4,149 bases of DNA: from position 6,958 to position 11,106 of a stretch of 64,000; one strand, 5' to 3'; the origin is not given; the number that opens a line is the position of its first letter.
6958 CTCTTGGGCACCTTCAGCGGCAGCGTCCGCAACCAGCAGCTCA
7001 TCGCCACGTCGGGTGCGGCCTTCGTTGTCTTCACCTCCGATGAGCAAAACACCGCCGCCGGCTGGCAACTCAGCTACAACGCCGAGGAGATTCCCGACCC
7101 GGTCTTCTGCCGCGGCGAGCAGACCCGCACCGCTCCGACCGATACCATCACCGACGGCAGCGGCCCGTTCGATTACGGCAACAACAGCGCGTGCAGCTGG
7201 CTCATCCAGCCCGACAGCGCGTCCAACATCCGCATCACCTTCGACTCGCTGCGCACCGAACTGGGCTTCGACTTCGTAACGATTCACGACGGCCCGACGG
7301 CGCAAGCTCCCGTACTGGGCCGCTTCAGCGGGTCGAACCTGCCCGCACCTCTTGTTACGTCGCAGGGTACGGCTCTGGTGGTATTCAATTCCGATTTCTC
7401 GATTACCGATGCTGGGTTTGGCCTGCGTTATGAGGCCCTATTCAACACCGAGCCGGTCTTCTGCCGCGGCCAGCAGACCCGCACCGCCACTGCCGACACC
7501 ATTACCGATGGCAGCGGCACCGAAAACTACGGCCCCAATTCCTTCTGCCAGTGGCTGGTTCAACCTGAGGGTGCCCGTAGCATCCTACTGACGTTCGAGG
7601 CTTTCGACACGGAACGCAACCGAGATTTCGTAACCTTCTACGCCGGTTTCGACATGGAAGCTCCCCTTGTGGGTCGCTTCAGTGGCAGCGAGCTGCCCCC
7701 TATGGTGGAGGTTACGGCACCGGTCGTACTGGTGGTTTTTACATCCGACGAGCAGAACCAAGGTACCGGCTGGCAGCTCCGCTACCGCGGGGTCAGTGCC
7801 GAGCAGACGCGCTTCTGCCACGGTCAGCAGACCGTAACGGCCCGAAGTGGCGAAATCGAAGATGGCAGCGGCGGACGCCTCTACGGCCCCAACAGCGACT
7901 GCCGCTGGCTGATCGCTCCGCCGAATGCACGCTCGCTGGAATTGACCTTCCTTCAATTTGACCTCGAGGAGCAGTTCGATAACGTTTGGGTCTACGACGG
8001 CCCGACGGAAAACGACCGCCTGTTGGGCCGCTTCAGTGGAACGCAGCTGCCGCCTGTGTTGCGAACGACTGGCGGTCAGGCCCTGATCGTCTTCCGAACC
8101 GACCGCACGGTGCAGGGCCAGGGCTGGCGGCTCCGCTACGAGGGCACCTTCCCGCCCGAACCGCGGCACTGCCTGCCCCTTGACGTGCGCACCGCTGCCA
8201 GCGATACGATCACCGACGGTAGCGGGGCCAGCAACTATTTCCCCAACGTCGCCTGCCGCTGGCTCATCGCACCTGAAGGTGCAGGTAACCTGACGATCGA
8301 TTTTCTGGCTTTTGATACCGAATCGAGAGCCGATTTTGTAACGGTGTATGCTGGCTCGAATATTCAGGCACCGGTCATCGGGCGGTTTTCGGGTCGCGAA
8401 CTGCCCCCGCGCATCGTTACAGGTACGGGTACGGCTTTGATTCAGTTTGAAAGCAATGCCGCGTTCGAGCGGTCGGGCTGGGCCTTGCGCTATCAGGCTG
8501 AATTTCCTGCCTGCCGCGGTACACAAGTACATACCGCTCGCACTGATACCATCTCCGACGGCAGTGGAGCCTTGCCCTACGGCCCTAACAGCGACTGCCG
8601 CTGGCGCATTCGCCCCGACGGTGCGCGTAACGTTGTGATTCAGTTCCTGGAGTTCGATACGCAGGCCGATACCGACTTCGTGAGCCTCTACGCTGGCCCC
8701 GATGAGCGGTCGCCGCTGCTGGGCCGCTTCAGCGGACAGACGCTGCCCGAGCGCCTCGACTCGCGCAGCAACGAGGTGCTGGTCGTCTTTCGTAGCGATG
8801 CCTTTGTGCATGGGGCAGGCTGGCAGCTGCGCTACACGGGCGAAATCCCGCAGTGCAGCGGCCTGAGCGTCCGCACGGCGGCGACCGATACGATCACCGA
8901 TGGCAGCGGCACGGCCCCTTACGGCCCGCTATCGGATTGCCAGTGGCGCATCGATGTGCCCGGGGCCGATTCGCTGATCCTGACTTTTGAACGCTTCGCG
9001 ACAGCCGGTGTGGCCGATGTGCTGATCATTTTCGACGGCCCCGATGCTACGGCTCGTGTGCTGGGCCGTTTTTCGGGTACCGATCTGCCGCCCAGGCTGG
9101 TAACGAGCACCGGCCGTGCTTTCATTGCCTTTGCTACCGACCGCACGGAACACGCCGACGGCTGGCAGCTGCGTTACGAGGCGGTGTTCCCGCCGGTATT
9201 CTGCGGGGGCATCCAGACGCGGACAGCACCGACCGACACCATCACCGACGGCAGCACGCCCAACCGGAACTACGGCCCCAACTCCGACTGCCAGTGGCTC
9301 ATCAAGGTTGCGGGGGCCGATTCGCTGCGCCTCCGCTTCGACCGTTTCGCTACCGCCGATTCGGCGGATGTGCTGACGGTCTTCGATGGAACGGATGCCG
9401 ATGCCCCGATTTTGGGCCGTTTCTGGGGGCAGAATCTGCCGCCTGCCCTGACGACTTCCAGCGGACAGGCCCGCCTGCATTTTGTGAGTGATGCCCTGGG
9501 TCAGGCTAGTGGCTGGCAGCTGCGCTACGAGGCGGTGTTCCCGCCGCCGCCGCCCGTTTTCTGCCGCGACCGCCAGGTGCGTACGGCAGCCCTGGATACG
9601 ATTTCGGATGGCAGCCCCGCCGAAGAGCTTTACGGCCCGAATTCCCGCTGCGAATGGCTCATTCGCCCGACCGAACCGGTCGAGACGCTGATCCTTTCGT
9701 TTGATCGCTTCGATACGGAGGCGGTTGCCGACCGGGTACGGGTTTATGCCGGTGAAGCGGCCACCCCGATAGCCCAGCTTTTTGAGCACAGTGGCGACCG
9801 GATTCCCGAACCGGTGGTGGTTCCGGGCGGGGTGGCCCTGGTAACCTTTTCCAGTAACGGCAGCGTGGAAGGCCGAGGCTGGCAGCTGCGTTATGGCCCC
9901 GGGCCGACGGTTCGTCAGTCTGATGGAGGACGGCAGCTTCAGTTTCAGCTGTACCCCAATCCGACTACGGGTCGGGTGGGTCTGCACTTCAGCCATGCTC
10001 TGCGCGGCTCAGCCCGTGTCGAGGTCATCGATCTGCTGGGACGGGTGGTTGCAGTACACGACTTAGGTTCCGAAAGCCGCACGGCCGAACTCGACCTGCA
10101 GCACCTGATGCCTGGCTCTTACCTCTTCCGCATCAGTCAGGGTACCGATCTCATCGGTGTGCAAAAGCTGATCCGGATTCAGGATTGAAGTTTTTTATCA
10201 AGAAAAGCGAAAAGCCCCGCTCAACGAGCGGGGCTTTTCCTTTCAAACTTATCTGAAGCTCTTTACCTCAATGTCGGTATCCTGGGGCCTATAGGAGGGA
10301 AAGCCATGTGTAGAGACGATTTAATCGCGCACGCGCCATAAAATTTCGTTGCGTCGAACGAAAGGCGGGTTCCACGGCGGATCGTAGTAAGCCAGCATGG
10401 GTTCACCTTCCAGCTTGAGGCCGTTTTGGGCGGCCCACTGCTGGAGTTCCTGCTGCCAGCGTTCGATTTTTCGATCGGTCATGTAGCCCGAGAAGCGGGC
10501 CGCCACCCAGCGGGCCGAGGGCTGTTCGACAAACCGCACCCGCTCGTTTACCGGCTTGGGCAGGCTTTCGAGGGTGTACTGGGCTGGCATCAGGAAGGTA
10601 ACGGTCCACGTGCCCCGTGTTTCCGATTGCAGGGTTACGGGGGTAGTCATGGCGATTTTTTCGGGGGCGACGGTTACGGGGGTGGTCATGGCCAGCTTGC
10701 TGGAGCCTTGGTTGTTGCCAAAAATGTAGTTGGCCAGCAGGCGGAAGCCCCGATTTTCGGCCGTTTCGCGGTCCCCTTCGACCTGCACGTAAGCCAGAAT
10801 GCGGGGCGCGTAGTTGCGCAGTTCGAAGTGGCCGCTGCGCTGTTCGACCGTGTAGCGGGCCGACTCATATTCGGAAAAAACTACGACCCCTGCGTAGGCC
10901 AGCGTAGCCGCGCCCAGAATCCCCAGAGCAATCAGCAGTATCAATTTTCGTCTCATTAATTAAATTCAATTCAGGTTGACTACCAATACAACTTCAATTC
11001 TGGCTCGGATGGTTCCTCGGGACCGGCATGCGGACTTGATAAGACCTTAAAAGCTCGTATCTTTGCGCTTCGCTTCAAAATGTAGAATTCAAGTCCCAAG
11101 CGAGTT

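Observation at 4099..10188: Bacterial T9SS cargo with 12 tandem CUB-like domains behind a reprolysin-like domain (tolloid-like architecture)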

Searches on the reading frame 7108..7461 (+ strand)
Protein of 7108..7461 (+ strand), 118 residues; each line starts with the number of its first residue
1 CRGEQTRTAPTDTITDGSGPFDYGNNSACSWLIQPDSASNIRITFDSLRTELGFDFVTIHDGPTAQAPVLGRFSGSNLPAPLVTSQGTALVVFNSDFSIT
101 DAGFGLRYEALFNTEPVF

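Call 17: search_solved_structures(query=window:7108-7461:+, max_evalue=0.001, show_alignments=3)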
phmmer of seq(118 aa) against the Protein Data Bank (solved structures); distinct sequences matched with E-value up to 0.001: 34.
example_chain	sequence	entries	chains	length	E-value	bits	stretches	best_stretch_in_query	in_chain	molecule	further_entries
3kq4_B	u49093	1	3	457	5.9e-31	110.3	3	9-108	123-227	Cubilin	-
2qqk_A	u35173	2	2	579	2.7e-20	75.9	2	12-112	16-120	Neuropilin-2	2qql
7m22_N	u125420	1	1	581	2.8e-20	75.9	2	12-112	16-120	Neuropilin-2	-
8ivw_A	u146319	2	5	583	2.8e-20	75.8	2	12-112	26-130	Neuropilin-2 | aNRP2-14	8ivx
7m0r_E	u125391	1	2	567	8.3e-20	74.3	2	14-112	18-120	Neuropilin-1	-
7t4s_F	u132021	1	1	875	8.4e-20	74.3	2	12-112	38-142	Neuropilin-2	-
4gz9_A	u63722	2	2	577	8.9e-20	74.2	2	14-112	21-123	Neuropilin-1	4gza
10ri_E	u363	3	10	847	3.2e-19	72.4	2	14-112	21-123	Neuropilin-1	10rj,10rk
6fzv_D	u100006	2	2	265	5.4e-13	52.3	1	13-111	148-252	Procollagen C-endopeptidase enhancer 1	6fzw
9en2_A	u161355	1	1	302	9e-13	51.6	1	13-111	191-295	Procollagen C-endopeptidase enhancer 1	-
6gh8_A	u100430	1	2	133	2.2e-12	50.4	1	11-112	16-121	Neuropilin-2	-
4aqb_A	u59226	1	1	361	4.3e-08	36.5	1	8-114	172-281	MANNAN-BINDING LECTIN SERINE PROTEASE 1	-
8h3s_A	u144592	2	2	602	6.7e-08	35.9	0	8-94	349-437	Enteropeptidase non-catalytic heavy chain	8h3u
8zi4_A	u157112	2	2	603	6.8e-08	35.9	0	8-94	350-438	Enteropeptidase non-catalytic heavy chain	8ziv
3dem_A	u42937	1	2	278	8.6e-08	35.6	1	8-110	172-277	Complement factor MASP-3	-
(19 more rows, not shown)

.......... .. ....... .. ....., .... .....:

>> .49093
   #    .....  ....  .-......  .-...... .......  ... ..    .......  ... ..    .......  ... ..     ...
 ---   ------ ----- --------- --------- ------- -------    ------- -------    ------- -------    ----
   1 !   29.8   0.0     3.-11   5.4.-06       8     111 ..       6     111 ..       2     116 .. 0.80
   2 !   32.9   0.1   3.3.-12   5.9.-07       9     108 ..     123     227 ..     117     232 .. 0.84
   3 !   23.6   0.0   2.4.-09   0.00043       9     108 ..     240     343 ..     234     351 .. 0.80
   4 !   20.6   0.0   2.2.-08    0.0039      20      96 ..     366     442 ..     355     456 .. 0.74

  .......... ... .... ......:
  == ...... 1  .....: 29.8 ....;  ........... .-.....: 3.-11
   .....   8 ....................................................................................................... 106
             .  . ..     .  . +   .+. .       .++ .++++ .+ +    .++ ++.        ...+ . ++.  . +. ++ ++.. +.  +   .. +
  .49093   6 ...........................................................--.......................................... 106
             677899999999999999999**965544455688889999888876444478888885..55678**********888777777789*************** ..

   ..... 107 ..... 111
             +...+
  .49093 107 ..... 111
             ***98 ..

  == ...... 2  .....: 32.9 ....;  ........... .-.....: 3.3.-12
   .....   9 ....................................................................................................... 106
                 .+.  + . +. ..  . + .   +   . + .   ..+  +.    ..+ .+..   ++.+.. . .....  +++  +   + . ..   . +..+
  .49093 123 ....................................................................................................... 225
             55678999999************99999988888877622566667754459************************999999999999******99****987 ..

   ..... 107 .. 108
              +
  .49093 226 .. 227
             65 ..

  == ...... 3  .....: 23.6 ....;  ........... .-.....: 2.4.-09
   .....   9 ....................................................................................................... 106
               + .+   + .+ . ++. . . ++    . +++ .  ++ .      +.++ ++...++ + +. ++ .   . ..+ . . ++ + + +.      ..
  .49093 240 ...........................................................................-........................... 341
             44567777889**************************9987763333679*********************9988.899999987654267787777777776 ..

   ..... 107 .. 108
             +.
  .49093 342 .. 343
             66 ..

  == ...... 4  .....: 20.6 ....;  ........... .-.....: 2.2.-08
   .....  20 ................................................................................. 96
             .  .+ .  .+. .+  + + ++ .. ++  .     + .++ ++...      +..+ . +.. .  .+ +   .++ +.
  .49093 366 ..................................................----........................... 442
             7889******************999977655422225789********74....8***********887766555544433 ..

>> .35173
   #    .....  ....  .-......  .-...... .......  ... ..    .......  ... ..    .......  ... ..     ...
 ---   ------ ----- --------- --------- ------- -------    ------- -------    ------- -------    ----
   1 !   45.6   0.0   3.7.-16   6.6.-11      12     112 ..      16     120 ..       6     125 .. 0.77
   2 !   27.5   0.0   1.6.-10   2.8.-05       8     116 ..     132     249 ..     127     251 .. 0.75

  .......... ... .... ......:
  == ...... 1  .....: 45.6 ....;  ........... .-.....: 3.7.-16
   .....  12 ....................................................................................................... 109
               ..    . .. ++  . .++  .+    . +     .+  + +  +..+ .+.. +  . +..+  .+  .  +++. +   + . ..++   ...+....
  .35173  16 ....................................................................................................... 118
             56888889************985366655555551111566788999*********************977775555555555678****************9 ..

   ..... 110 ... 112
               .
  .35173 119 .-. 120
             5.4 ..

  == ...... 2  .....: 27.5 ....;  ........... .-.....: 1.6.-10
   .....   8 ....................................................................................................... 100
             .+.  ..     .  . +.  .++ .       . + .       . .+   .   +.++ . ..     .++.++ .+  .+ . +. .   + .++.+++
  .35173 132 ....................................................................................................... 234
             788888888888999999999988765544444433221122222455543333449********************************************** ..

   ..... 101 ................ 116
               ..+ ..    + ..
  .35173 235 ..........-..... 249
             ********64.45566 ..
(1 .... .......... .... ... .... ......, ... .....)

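Call 33: predict_structure(alignment_id=A1)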
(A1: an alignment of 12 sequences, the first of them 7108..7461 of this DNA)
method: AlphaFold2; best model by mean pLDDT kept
length: 118 residues; sequences in the alignment: 12
mean_pLDDT: 94.1   pTM: 0.86
mean pLDDT of the five models: 94.1, 93.0, 92.4, 92.0, 89.0
residues with pLDDT >= 90: 102; 70-90: 12; 50-70: 4; < 50: 0
segments of 3 or more residues with pLDDT < 50: none
pLDDT, mean of each block of 10 residues (from residue 1): 91 92 92 97 98 97 98 97 98 93 96 77
secondary structure, 60 per line:
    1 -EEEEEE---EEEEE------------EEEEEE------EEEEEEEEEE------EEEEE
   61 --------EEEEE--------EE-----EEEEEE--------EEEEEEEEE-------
elements in order: E2-7 E11-15 E28-33 E40-49 E56-60 E69-73 E89-94 E103-111

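Call 36: fold_search(model_id=the predicted structure, library=pdb)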
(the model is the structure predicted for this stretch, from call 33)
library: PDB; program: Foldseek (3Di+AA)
matches with E <= 10: 1621; with E <= 0.001: 83
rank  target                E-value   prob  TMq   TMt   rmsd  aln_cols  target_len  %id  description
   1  2wno                  4.0e-11  1.00  0.88  0.87   1.4       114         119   25  X-ray Structure of CUB_C domain from TSG-6 (released 2010-09-01)
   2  8ivw_J                5.6e-11  1.00  0.86  0.25   2.2       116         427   25  Crystal structure of NRP2 in complex with aNRP2-10 Fab fragment (released 2023-07-12)
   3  7t4s_F                1.1e-10  1.00  0.85  0.29   1.7       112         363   25  CryoEM structure of the HCMV Pentamer gH/gL/UL128/UL130/UL131A in complex with NRP2 and neutralizing fabs 8I21 and 13H (released 2022-03-23)
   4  2qqo_B                1.2e-10  1.00  0.84  0.24   1.7       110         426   26  Crystal Structure of the a2b1b2 Domains from Human Neuropilin-2 (released 2007-11-20)
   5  8ivw_A                1.5e-10  1.00  0.86  0.26   2.2       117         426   25  Crystal structure of NRP2 in complex with aNRP2-10 Fab fragment (released 2023-07-12)
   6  2qqo_A                1.6e-10  1.00  0.84  0.24   1.7       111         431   26  Crystal Structure of the a2b1b2 Domains from Human Neuropilin-2 (released 2007-11-20)
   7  2qqm_A                2.1e-10  1.00  0.88  0.25   2.0       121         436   26  Crystal Structure of the a2b1b2 Domains from Human Neuropilin-1 (released 2007-11-20)
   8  8ivw_D                2.2e-10  1.00  0.82  0.24   1.7       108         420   27  Crystal structure of NRP2 in complex with aNRP2-10 Fab fragment (released 2023-07-12)
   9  4gza_H                2.7e-10  1.00  0.81  0.82   2.0       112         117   29  Complex of mouse Plexin A2 - Semaphorin 3A - Neuropilin-1 (released 2012-10-17)
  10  4gz9_A                3.2e-10  1.00  0.88  0.19   1.5       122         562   29  Mouse Neuropilin-1, extracellular domains 1-4 (a1a2b1b2) (released 2012-10-17)
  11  5fwv                  6.2e-10  1.00  0.83  0.34   1.8       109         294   27  Wnt modulator Kremen crystal form III at 3.2A (released 2016-07-20)
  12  2qql_A                9.6e-10  1.00  0.86  0.20   2.1       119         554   25  Neuropilin-2 a1a2b1b2 Domains in Complex with a Semaphorin-Blocking Fab (released 2007-11-20)
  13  9en2_A                1.0e-09  1.00  0.84  0.43   2.4       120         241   28  Crystal structure of the metalloproteinase enhancer PCPE-1 complexed with nanobodies VHH-H4 and VHH-I5 (released 2024-07-03)
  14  6gh8_A                1.3e-09  1.00  0.83  0.81   1.6       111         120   28  Crystal structure of GP1 domain of Lujo virus in complex with the first CUB domain of neuropilin-2 (released 2018-07-25)
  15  8ivx_A                1.4e-09  1.00  0.82  0.25   1.6       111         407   25  Crystal structure of NRP2 in complex with aNRP2-14 Fab fragment (released 2023-07-12)
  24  3kq4_B                5.5e-09  1.00  0.86  0.23   2.7       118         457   20  Structure of Intrinsic Factor-Cobalamin bound to its receptor Cubilin (released 2010-03-09)
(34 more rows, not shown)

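Call 41: find_homologous_proteins(query=A1, max_evalue=1e-8)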
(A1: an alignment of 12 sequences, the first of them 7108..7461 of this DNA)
Query A1 (12 sequences): 977 candidates shared short words with the query, none scored E <= 1e-8.

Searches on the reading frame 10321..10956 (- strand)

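Call 25: search_protein_families(library=pfam, proteins=[window:10321-10956:-], max_evalue=0.00001)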
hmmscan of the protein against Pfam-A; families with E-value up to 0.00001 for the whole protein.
window:10321-10956:- (211 aa): 1 family
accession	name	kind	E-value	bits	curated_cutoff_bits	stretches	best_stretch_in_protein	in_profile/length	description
PF04832.17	SOUL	-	8.2e-45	153.4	27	1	30-206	1-171/173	SOUL heme-binding protein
